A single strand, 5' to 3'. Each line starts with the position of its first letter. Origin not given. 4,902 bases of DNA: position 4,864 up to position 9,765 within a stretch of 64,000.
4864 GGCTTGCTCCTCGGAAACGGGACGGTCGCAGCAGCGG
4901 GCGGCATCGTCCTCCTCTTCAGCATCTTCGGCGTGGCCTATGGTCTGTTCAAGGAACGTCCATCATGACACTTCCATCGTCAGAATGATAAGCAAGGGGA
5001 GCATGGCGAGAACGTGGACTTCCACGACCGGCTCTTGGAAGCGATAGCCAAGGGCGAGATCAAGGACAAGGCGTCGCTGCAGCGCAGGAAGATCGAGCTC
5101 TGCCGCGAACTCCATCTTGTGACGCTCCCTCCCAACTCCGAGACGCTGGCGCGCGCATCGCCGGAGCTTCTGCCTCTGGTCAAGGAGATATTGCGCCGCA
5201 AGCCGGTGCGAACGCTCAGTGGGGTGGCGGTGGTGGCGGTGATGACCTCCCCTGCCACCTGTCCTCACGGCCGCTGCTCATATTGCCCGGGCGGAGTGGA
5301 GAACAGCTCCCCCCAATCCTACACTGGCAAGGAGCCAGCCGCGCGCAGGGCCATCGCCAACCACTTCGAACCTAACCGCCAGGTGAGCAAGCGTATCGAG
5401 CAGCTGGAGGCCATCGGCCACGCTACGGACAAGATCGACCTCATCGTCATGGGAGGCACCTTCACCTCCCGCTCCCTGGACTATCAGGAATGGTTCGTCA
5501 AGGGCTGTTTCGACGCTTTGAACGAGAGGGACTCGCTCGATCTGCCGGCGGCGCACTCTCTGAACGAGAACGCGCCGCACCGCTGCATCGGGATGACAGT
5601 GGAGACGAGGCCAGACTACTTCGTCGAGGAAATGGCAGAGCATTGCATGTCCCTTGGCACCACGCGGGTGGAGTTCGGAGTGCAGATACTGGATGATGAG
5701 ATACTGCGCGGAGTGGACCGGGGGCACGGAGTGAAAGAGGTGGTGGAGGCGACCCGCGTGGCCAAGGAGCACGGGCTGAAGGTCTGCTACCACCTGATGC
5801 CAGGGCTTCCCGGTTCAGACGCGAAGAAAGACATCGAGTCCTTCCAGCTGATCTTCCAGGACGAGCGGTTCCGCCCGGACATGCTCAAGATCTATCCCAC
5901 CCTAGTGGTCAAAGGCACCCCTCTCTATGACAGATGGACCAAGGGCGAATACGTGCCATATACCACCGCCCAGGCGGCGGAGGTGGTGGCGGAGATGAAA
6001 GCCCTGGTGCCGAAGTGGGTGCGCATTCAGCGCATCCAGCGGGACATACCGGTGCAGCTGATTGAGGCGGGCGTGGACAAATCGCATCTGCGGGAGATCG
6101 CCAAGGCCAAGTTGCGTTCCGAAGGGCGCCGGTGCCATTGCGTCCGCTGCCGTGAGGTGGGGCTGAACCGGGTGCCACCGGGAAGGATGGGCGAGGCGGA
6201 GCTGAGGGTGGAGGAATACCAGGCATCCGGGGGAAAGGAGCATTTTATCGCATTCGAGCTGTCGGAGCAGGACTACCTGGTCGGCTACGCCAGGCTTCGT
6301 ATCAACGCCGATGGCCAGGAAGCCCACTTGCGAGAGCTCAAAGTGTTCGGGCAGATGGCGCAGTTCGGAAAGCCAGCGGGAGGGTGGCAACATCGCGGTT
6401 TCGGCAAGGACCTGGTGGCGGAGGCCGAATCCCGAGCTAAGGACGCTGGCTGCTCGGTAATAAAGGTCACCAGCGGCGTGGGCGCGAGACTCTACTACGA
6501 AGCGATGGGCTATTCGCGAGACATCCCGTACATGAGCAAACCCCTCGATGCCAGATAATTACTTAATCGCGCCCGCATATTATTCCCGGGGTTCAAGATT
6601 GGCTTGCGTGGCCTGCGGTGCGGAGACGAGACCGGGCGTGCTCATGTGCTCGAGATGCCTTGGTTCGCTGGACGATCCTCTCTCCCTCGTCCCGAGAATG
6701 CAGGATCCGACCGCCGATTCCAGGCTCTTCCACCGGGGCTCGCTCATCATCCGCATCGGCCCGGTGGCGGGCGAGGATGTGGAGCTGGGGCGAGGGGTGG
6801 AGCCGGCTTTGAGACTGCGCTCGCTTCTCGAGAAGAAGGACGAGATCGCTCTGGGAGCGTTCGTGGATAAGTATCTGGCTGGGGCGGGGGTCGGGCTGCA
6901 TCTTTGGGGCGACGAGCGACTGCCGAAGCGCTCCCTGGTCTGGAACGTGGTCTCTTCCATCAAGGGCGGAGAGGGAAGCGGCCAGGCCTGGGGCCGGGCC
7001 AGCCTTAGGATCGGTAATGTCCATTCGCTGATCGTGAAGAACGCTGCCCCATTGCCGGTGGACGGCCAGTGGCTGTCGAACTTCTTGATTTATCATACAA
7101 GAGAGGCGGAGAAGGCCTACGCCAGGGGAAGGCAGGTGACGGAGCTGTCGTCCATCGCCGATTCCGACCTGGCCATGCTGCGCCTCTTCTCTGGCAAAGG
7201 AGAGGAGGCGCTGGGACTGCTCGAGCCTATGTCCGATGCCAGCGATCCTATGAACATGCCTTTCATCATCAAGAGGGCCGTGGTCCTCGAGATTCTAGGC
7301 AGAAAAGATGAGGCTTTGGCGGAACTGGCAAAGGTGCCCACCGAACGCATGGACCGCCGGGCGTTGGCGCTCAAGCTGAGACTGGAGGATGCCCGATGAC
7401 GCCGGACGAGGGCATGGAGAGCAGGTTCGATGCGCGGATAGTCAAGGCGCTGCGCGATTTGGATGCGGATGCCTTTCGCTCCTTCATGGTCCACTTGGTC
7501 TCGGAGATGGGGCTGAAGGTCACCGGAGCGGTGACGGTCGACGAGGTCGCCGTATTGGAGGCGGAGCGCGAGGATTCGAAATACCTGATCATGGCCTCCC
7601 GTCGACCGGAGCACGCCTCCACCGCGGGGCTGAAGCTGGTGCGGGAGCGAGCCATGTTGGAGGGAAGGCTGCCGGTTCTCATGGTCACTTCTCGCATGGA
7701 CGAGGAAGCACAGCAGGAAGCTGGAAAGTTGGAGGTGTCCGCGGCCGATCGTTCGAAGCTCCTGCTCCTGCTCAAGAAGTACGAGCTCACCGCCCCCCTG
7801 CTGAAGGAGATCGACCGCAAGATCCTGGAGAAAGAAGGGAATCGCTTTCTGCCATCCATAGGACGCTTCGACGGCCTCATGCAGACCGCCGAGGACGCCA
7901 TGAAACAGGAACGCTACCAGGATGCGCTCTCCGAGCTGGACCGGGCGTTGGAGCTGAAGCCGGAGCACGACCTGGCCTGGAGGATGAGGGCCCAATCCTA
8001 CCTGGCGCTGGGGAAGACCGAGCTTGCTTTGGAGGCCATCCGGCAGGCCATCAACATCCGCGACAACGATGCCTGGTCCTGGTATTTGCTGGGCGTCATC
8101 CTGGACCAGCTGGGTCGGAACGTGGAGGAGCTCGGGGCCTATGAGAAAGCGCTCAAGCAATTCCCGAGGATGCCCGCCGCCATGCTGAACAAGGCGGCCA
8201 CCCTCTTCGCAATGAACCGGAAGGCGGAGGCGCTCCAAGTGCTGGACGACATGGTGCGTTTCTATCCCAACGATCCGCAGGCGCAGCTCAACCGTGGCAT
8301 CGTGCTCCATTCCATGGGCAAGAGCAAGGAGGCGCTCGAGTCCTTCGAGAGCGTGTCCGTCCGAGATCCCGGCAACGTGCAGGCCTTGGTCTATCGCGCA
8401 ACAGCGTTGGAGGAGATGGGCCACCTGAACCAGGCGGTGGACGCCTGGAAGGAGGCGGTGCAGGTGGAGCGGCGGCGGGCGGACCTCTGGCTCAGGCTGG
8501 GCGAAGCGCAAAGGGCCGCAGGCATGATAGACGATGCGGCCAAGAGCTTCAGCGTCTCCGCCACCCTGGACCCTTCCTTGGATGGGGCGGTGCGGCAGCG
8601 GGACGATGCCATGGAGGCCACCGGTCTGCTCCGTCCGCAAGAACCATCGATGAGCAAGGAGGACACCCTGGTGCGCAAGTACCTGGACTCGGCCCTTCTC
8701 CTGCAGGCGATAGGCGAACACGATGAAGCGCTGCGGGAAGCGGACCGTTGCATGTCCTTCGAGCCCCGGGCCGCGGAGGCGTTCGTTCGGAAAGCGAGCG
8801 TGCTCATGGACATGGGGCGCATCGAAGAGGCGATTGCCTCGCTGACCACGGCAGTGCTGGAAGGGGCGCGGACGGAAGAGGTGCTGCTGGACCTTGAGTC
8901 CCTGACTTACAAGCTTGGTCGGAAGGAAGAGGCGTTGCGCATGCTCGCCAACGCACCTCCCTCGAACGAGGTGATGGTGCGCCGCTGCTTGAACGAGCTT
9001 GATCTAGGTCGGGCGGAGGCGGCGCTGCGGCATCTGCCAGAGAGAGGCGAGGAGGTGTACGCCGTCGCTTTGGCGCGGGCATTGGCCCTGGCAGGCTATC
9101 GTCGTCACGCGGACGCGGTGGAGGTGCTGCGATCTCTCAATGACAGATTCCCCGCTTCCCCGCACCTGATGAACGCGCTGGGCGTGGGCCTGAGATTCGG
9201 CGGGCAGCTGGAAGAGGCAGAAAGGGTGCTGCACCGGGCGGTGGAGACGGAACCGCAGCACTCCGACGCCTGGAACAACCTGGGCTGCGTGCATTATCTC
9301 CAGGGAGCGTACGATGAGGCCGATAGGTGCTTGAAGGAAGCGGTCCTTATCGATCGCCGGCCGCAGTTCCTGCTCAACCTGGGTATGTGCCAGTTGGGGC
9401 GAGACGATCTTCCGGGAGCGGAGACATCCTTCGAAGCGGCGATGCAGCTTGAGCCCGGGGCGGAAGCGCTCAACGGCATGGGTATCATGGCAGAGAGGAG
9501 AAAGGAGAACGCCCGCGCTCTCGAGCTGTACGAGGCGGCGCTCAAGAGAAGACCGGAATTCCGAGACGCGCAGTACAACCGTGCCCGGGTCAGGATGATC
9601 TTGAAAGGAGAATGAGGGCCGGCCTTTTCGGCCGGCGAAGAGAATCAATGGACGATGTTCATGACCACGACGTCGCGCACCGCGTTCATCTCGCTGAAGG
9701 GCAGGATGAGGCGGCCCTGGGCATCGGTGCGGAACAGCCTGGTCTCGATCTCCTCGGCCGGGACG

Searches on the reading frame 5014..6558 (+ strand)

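Call 7: search_protein_families(library=pfam, proteins=[window:5014-6558:+])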
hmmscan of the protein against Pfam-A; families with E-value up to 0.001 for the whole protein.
window:5014-6558:+ (514 aa): 6 families
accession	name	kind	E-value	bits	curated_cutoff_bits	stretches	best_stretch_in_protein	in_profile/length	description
PF16199.10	Radical_SAM_C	-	2e-23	82.7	31.9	1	288-366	1-82/85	Radical_SAM C-terminal domain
PF04055.27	Radical_SAM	-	2.1e-15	57.7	29.5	1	83-270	7-156/166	Radical SAM superfamily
PF23613.1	ELP3_N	-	2.4e-09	37.4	27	1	9-67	10-69/70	ELP3 N-terminal domain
PF00583.31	Acetyltransf_1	-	9.9e-07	29.5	20.7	1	404-500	28-116/116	Acetyltransferase (GNAT) family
PF13673.13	Acetyltransf_10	-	0.00026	21.4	23.6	0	456-502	61-109/128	Acetyltransferase (GNAT) domain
PF13508.13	Acetyltransf_7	-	0.0006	20.6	27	0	457-501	39-83/84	Acetyltransferase (GNAT) domain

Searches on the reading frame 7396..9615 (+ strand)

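Call 7: search_protein_families(library=pfam, proteins=[window:7396-9615:+])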
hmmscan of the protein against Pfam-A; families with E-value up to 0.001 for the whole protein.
window:7396-9615:+ (739 aa): 30 families (the best 25 are shown)
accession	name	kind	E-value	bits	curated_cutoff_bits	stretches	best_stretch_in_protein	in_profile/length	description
PF07719.23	TPR_2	-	3.6e-49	161.3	27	1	624-653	2-31/34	Tetratricopeptide repeat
PF00515.34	TPR_1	-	4.7e-48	159.6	27.8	1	624-653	2-31/34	Tetratricopeptide repeat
PF13432.12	TPR_16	-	3e-40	136.7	32.7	4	165-222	4-61/65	Tetratricopeptide repeat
PF14559.12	TPR_19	-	1.1e-37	128.6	25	3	248-297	13-62/68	Tetratricopeptide repeat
PF13431.12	TPR_17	-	6.7e-34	113.8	24.4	0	614-642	4-32/34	Tetratricopeptide repeat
PF13181.12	TPR_8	-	2.4e-29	99.4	25.7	0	624-654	2-32/34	Tetratricopeptide repeat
PF13414.12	TPR_11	-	3.2e-29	100.8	26.8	1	200-240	2-42/42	TPR repeat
PF13428.12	TPR_14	-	2.1e-28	96.3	23.5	0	594-630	6-42/44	Tetratricopeptide repeat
PF13174.12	TPR_6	-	3.9e-22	77.8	26.3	0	262-292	2-32/33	Tetratricopeptide repeat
PF13424.12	TPR_12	-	6.6e-22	77.9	30.1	3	592-650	6-72/77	Tetratricopeptide repeat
PF12895.13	ANAPC3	-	1.6e-16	60.8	27.2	1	171-250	2-80/82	Anaphase-promoting complex, cyclosome, subunit 3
PF13371.12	TPR_9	-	3.4e-14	53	35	2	275-332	10-67/73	Tetratricopeptide repeat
PF04733.20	Coatomer_E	-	1.4e-12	48.1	21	0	540-629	150-241/290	Coatomer epsilon subunit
PF23914.1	TPR_CcmH_CycH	-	2e-12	47.7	42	1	214-320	38-147/158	Cytochrome c-type biogenesis protein H TPR domain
PF13176.12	TPR_7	-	7.7e-11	41.6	27.9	0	625-657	1-33/36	Tetratricopeptide repeat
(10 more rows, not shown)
